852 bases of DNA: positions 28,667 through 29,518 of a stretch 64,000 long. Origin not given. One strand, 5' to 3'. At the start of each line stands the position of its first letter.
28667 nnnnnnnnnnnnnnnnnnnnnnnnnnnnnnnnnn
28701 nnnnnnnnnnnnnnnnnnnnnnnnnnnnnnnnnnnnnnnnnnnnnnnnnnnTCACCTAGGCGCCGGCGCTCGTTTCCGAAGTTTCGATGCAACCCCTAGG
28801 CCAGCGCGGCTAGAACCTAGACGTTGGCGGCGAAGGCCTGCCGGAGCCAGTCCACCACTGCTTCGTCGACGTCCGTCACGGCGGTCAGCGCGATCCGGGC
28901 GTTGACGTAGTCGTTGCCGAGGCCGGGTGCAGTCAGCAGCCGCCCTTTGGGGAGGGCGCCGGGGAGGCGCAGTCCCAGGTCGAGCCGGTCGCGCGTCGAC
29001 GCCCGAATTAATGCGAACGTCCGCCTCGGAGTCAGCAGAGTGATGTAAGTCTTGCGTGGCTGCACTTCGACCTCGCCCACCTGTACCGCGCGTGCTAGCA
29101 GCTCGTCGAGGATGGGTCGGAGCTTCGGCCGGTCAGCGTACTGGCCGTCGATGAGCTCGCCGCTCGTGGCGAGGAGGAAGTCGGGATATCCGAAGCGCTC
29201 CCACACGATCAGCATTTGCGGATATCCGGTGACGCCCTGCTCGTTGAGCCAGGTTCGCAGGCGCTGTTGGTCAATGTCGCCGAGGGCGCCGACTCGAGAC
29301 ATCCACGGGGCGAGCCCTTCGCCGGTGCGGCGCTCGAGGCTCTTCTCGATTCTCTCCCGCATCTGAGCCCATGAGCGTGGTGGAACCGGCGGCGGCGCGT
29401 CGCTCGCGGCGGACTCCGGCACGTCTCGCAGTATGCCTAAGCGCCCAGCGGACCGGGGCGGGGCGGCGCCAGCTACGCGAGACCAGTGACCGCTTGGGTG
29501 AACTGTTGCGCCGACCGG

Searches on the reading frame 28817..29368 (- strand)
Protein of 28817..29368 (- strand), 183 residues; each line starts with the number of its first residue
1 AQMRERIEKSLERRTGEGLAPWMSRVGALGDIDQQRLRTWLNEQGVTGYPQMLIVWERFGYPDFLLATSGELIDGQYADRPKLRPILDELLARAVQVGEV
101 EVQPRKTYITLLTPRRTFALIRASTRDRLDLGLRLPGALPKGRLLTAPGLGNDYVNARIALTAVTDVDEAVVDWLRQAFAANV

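Call 10: search_protein_families(library=pfam, proteins=[window:28817-29368:-], max_evalue=0.01)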
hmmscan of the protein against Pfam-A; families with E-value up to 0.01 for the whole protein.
window:28817-29368:- (183 aa): 1 family
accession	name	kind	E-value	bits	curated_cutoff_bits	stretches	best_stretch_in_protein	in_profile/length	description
PF18899.5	DUF5655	-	4.3e-15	56.2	24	1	73-180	1-107/109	Domain of unknown function (DUF5655)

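Call 74: search_protein_families(library=phrogs, proteins=[window:28817-29362:-], max_evalue=0.001)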
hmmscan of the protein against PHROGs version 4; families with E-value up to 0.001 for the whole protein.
window:28817-29362:- (181 aa): 0 families
